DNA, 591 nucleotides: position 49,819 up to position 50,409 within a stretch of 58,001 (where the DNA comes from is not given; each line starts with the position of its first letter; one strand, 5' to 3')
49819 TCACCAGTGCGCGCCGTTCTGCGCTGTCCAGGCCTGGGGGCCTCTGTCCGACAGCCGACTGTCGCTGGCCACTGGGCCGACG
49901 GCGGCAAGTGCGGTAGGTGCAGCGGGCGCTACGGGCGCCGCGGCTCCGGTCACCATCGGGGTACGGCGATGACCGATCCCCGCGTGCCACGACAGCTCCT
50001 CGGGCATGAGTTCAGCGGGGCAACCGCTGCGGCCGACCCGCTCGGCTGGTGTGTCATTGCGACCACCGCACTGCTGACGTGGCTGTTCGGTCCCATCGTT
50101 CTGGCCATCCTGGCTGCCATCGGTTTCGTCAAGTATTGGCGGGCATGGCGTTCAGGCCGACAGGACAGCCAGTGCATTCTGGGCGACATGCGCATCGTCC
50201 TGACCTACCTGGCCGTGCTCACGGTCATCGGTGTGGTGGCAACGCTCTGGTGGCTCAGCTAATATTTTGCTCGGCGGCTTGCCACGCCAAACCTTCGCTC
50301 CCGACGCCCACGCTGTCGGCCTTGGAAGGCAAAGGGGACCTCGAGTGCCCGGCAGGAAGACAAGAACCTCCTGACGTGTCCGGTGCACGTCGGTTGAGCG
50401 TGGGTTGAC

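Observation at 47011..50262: Translationally coupled Lgt-like / small TM / radical SAM / small TM operon: candidate undescribed membrane-lipid or lipoprotein-tailoring system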

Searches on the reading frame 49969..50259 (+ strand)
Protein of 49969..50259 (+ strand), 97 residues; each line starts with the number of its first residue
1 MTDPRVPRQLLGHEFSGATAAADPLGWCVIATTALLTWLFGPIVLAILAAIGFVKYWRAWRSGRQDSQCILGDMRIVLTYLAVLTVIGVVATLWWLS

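Call 8: search_protein_families(library=pfam, proteins=[window:49969-50259:+], max_evalue=1)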
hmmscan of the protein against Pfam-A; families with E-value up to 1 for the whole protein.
window:49969-50259:+ (97 aa): 2 families
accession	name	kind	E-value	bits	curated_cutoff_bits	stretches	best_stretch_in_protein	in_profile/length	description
PF08223.16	PaaX_C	-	0.23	12.3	22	1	2-21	52-71/91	PaaX-like protein C-terminal domain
PF12669.12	FeoB_associated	-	0.69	10.7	27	1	43-69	4-29/44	FeoB-associated Cys-rich membrane protein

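Call 9: search_protein_families(library=ncbifam, proteins=[window:49969-50259:+], max_evalue=1)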
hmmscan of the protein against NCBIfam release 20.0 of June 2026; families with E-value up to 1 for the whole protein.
window:49969-50259:+ (97 aa): 1 family
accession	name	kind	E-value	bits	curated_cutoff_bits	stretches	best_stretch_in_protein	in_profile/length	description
NF045534.1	small_EYxxD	equivalog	0.14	11.9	29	1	44-64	15-34/37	EYxxD motif small membrane protein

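Call 63: search_protein_families(library=pfam, alignment_id=A3, max_evalue=0.1)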
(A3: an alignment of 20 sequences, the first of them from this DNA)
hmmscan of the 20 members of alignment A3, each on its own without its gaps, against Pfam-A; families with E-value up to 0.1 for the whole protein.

A. member 1, seq(97 aa): 0 families

B. families by the number of members that match (of 20 scanned): 3 families
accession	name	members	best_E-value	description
PF04654.17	DUF599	4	0.02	Protein of unknown function, DUF599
PF23906.1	DUF7248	1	0.0015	Family of unknown function (DUF7248)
PF03918.19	CcmH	1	0.032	Cytochrome C biogenesis protein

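Call 64: search_solved_structures(query=A3, max_evalue=1)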
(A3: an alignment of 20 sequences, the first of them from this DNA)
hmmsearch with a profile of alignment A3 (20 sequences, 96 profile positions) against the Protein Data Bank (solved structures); distinct sequences matched with E-value up to 1: 2.
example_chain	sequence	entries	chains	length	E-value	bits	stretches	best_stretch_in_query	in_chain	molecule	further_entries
8b5l_t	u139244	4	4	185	0.5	13.5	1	42-88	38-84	Signal sequence receptor subunit 3 | Translocon-associated protein subunit gamma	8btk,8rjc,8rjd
8bf9_G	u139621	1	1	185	0.51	13.5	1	42-88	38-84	Translocon-associated protein subunit gamma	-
